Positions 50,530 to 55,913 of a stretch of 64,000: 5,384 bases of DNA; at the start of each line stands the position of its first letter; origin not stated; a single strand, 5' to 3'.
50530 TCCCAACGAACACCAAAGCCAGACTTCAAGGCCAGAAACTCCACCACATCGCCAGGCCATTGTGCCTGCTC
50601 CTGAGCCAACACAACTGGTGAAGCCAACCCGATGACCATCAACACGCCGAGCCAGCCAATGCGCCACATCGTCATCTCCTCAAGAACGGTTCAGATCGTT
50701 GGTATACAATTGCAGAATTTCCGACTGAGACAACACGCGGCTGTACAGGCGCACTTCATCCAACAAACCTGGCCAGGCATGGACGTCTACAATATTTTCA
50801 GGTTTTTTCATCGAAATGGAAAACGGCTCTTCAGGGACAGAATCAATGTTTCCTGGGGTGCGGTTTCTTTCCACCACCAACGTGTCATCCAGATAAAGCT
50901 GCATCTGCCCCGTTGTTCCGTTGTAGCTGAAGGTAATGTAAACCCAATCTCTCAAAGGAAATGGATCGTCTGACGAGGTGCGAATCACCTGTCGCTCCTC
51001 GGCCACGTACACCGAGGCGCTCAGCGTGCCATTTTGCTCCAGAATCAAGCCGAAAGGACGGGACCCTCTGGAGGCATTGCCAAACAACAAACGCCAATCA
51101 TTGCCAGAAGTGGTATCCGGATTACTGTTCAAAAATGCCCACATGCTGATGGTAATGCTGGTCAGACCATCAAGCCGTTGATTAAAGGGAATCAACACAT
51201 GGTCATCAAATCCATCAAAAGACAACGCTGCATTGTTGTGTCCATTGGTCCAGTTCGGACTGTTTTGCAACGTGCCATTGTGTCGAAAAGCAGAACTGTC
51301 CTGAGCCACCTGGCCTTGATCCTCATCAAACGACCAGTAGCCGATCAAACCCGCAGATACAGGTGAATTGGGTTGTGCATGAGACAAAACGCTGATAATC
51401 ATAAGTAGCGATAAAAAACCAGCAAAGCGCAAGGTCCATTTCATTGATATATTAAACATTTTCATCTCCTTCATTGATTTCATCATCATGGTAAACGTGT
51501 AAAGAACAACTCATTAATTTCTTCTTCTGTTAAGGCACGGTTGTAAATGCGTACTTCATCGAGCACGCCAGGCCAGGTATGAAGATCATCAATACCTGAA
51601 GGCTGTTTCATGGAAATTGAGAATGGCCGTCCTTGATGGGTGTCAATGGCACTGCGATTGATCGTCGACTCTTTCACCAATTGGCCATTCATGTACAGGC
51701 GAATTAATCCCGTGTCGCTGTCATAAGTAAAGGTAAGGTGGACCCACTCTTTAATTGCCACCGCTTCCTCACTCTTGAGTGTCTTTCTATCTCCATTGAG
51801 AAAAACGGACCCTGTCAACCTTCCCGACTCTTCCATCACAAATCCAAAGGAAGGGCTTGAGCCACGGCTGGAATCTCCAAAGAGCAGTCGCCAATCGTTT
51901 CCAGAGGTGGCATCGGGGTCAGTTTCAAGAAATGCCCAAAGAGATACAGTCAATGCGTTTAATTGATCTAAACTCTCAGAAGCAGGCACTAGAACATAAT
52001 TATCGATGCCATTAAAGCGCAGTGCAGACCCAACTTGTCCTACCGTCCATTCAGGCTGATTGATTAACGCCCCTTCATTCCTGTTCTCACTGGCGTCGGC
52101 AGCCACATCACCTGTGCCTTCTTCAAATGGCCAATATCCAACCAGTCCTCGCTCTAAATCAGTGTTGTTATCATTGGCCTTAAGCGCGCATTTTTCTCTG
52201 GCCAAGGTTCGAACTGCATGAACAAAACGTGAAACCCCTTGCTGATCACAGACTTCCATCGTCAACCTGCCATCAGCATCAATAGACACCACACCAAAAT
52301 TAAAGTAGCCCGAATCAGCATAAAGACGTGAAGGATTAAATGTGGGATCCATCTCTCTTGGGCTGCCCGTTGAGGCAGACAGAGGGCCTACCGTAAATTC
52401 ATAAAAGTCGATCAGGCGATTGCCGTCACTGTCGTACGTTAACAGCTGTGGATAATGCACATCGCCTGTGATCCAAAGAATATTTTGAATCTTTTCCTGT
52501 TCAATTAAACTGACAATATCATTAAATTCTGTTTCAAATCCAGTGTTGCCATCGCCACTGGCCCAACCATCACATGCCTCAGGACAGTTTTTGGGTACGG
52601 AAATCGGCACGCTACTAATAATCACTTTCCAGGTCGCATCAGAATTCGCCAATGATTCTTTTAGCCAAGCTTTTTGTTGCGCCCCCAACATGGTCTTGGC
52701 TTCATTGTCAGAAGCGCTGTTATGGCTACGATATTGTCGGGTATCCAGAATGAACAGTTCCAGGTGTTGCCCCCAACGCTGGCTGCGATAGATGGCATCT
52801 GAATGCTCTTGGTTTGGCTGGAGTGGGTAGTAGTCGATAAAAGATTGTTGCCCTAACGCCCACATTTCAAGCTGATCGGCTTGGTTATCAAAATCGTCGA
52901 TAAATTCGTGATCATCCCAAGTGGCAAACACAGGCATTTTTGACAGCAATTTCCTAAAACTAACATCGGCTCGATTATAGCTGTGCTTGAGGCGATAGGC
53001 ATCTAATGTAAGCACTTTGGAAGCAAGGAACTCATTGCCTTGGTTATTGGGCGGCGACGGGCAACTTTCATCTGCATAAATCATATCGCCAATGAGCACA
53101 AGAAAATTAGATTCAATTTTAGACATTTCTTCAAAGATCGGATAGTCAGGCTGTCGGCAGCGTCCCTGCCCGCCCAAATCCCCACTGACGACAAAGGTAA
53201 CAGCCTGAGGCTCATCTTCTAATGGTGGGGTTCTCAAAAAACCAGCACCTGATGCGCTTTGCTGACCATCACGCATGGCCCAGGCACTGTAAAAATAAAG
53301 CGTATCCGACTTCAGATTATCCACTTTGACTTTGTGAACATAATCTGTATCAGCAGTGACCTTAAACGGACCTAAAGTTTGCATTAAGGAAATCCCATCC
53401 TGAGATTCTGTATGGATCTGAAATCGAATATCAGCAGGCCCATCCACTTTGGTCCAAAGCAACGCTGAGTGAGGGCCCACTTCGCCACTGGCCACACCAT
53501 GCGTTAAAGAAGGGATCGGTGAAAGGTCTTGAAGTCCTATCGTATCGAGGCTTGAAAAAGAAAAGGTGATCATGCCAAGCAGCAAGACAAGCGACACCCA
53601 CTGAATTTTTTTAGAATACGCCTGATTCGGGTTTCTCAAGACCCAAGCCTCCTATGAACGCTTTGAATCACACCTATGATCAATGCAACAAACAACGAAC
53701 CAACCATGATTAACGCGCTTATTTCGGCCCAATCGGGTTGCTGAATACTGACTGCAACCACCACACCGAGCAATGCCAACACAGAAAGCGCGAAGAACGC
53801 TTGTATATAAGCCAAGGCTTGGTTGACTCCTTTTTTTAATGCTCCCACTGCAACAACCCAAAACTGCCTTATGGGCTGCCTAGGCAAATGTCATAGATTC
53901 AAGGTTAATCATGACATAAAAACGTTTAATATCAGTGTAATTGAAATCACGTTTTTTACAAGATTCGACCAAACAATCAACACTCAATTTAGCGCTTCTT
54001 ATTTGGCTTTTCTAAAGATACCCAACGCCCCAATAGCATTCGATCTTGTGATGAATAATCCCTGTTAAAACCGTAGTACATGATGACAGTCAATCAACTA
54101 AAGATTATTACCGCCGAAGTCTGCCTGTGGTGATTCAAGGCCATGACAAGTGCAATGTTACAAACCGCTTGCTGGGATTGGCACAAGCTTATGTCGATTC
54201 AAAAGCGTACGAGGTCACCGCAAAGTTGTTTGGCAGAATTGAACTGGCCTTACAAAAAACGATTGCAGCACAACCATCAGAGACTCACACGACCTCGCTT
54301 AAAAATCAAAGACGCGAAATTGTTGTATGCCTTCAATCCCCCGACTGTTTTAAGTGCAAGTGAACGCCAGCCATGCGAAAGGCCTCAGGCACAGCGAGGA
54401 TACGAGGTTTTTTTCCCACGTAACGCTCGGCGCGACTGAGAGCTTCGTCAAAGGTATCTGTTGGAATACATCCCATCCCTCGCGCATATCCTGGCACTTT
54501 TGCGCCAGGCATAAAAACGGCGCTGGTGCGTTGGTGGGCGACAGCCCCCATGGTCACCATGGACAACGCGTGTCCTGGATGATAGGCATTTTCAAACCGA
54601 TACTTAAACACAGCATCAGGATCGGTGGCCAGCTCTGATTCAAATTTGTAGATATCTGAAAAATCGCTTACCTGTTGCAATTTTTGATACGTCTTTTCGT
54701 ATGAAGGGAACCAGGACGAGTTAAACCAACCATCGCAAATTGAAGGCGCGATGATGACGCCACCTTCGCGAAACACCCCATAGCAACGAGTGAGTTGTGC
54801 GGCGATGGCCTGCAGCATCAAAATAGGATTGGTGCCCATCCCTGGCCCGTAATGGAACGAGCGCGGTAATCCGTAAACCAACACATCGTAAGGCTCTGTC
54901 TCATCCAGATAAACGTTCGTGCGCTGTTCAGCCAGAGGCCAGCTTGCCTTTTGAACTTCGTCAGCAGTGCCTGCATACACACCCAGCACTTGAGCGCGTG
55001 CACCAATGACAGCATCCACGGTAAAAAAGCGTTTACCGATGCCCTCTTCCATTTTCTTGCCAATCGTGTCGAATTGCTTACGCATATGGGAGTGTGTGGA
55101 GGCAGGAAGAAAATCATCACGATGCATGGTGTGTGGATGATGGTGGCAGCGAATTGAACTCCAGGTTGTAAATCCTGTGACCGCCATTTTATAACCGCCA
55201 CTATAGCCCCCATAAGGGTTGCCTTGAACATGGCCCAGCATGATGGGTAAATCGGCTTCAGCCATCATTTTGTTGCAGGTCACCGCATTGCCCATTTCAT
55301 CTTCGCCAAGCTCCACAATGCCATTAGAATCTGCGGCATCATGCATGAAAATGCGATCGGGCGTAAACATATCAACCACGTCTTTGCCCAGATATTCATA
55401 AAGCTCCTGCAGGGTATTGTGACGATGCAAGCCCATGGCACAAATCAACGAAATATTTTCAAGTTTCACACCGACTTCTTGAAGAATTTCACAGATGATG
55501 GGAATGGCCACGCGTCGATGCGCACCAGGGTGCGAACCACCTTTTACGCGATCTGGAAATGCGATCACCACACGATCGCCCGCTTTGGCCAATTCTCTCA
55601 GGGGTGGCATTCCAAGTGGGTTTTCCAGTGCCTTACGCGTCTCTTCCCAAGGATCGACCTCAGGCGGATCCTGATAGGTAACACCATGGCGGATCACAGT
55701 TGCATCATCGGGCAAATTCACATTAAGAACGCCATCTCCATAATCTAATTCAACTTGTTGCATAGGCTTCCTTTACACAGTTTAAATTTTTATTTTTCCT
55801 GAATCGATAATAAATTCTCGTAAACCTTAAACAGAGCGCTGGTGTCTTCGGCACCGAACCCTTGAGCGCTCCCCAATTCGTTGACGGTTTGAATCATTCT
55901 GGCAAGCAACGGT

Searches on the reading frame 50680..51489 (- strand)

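Call 83: search_protein_families(library=pfam, proteins=[window:50680-51489:-], max_evalue=0.00001)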
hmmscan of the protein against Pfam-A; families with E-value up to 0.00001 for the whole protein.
window:50680-51489:- (269 aa): 1 family
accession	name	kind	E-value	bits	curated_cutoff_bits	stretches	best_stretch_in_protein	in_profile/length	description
PF13385.13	Laminin_G_3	-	1.8e-18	67.5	27.6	1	93-258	2-150/151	Concanavalin A-like lectin/glucanases superfamily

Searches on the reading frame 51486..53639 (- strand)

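Call 83: search_protein_families(library=pfam, proteins=[window:51486-53639:-], max_evalue=0.00001)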
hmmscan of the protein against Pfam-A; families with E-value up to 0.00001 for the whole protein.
window:51486-53639:- (717 aa): 3 families
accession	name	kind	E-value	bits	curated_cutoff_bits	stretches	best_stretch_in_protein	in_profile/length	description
PF09423.15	PhoD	-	2.4e-58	198.3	27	1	163-430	11-301/343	PhoD-like phosphatase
PF13385.13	Laminin_G_3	-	2.2e-26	93.3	27.6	1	544-709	2-151/151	Concanavalin A-like lectin/glucanases superfamily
PF16655.11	PhoD_N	-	2.7e-14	53.9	30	1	47-123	1-78/90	PhoD-like phosphatase, N-terminal domain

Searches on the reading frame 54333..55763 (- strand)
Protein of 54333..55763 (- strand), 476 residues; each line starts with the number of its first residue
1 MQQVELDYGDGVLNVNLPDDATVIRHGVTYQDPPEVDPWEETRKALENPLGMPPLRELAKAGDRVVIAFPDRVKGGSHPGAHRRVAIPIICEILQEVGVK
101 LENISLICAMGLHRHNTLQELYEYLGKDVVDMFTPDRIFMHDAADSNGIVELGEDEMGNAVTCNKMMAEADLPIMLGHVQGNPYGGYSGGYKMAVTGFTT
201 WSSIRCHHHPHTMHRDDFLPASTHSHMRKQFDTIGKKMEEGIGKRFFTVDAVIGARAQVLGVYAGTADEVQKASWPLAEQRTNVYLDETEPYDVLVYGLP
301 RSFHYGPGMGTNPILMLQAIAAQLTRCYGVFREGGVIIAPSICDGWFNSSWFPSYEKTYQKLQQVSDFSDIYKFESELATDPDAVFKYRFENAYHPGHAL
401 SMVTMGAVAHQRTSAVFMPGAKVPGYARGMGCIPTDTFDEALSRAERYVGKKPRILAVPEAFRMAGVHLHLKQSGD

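Call 83: search_protein_families(library=pfam, proteins=[window:54333-55763:-], max_evalue=0.00001)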
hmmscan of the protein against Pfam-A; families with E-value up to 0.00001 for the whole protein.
window:54333-55763:- (476 aa): 1 family
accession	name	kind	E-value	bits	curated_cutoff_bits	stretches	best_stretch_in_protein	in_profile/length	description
PF09861.14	Lar_N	-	1.1e-37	129.6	23.3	1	8-213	1-196/204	Lactate racemase N-terminal domain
